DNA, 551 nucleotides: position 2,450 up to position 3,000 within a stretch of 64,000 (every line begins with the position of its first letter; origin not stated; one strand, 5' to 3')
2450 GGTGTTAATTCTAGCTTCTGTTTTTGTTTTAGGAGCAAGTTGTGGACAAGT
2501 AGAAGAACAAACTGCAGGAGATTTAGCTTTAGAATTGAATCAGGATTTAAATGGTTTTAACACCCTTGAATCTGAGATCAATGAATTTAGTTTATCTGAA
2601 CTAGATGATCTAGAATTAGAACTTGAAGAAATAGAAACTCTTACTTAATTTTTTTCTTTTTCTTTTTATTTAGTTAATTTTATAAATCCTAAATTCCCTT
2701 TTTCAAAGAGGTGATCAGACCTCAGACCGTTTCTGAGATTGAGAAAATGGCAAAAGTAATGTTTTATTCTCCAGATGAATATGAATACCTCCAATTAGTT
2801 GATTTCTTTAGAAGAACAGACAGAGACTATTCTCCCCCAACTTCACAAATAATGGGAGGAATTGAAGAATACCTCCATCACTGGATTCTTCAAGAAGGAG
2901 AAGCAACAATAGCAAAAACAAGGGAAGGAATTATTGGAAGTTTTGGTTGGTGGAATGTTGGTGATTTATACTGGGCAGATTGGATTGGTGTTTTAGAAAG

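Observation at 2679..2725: Conserved TATA-plus-18-nt 5' module (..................) shared by two unrelated ORFan genes 45 kb apart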

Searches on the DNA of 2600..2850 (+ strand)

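Call 36: search_rna_families(source=window, start=2600, end=2850, threshold=evalue, max_evalue=10)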
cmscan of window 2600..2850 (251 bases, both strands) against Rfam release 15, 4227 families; matches with E-value up to 10: 6.
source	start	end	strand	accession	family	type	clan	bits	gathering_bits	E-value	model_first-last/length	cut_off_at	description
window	2652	2738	-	RF01987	ZEB2_AS1_4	Gene; lncRNA;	-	21.9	50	2.8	1-78/78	no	ZEB2 antisense RNA 1 conserved region 4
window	2648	2755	+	RF03922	MIR2119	Gene; miRNA;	-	19.1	73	4.2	1-188/188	no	MIR2119 microRNA precursor family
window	2612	2732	+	RF01457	rli22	Gene; sRNA;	CL00114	17.2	80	1.7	1-111/111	no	Listeria sRNA rli22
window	2705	2770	+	RF01222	sn2417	Gene; snRNA; snoRNA; CD-box;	-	16.1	80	0.45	1-123/123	no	Small nucleolar RNA sn2417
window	2653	2752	-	RF00336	snoJ26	Gene; snRNA; snoRNA; CD-box;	-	14.9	50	5.7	37-141/147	no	Small nucleolar RNA J26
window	2709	2850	+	RF01946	KCNQ1OT1_1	Gene; lncRNA;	-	3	70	9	262-396/464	3'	KCNQ1 overlapping transcript 1 conserved region 1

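Call 79: build_rna_model(alignment_id=A5, structure=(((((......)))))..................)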
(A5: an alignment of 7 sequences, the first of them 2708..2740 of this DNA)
Model R1 built from alignment A5 (7 sequences, 34 columns); structure: as given.
model positions 33; base pairs 5; branch points 0; effective number of sequences 7; information 1.421 bits per position. Calibrated on 0.2 Mb of random sequence (short: E-values are rough).
structure used (alignment columns):
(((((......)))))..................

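Call 80: search_with_rna_model(model_id=R1, source=window, filters=off, max_evalue=10)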
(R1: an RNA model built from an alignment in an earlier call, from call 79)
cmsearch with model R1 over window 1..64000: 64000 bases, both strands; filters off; matches with E-value up to 10: 32.
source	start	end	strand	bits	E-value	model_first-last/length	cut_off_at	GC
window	2708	2740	+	52.7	1.8e-12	1-33/33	no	0.48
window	47445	47476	+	49.3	1.5e-11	1-33/33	no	0.56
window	1820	1855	-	10.1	0.38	1-33/33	no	0.36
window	19058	19073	+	8.9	0.79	1-33/33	no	0.38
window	40539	40554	+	8.6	0.99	1-33/33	no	0.5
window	60240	60280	+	8.3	1.2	1-33/33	no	0.68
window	15443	15458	+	8.1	1.3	1-33/33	no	0.44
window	21742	21764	-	7.8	1.6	1-33/33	no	0.43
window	20207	20235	-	7.2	2.3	1-33/33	no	0.34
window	49894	49904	+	7.2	2.4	1-33/33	no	0.27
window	53678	53688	-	6.8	2.9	1-33/33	no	0.36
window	45124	45134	+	6.8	2.9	1-33/33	no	0.36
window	34769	34779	+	6.8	3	1-33/33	no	0.36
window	43265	43285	+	6.6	3.3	1-33/33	no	0.48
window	14939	14949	-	6.5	3.5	1-33/33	no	0.45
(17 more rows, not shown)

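Call 81: search_with_rna_model(model_id=R1, sources=[L002, L003, L004, L005, L010, L018, L046, L054, L058, L061, L066, L070], filters=off, max_evalue=10)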
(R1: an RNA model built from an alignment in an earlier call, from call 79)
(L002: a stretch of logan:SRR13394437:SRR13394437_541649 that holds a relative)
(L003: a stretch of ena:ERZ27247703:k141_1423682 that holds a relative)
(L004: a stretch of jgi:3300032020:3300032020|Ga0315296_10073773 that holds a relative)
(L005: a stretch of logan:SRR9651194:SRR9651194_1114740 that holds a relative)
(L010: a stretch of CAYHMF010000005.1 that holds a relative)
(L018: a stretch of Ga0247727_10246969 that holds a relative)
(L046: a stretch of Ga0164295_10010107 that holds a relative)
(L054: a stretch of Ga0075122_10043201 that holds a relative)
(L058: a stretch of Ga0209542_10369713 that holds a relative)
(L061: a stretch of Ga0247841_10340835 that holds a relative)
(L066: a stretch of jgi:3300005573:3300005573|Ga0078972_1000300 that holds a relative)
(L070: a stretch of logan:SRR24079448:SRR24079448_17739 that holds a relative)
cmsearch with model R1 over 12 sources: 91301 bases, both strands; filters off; matches with E-value up to 10: 23.
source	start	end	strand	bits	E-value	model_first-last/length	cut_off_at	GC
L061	130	162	+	54.9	6.8e-13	1-33/33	no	0.52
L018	1273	1305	-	54.1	1.1e-12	1-33/33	no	0.52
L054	1234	1266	-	53.5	1.5e-12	1-33/33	no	0.48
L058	1121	1154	+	52.4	3.1e-12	1-33/33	no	0.44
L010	1676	1707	-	51.7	4.8e-12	1-33/33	no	0.53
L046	6737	6763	-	31.4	1.2e-06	1-28/33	no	0.48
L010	6915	6930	-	9.6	0.75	1-33/33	no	0.5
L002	6186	6201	+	9.6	0.75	1-33/33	no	0.31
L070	6046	6068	+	8.6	1.4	1-33/33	no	0.48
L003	3455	3470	-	8.6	1.4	1-33/33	no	0.44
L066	4421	4431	+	7.9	2.2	1-33/33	no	0.27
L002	9963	9996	+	7.6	2.6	1-33/33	no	0.5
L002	9800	9814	-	7.2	3.3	1-33/33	no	0.33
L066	20885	20895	+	7.2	3.4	1-33/33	no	0.27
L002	7913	7923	-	6.8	4.2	1-33/33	no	0.36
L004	50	60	+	6.8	4.2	1-33/33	no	0.36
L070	7270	7280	-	6.6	4.7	1-33/33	no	0.36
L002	5169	5179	+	6.1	6.3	1-33/33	no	0.45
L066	10161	10174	+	6.1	6.3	1-33/33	no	0.43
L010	661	674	-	6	7.1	1-33/33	no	0.57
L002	3055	3065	+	5.5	9.1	1-33/33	no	0.36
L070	7186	7198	+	5.5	9.3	1-33/33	no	0.31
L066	2171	2184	+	5.4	9.8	1-33/33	no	0.21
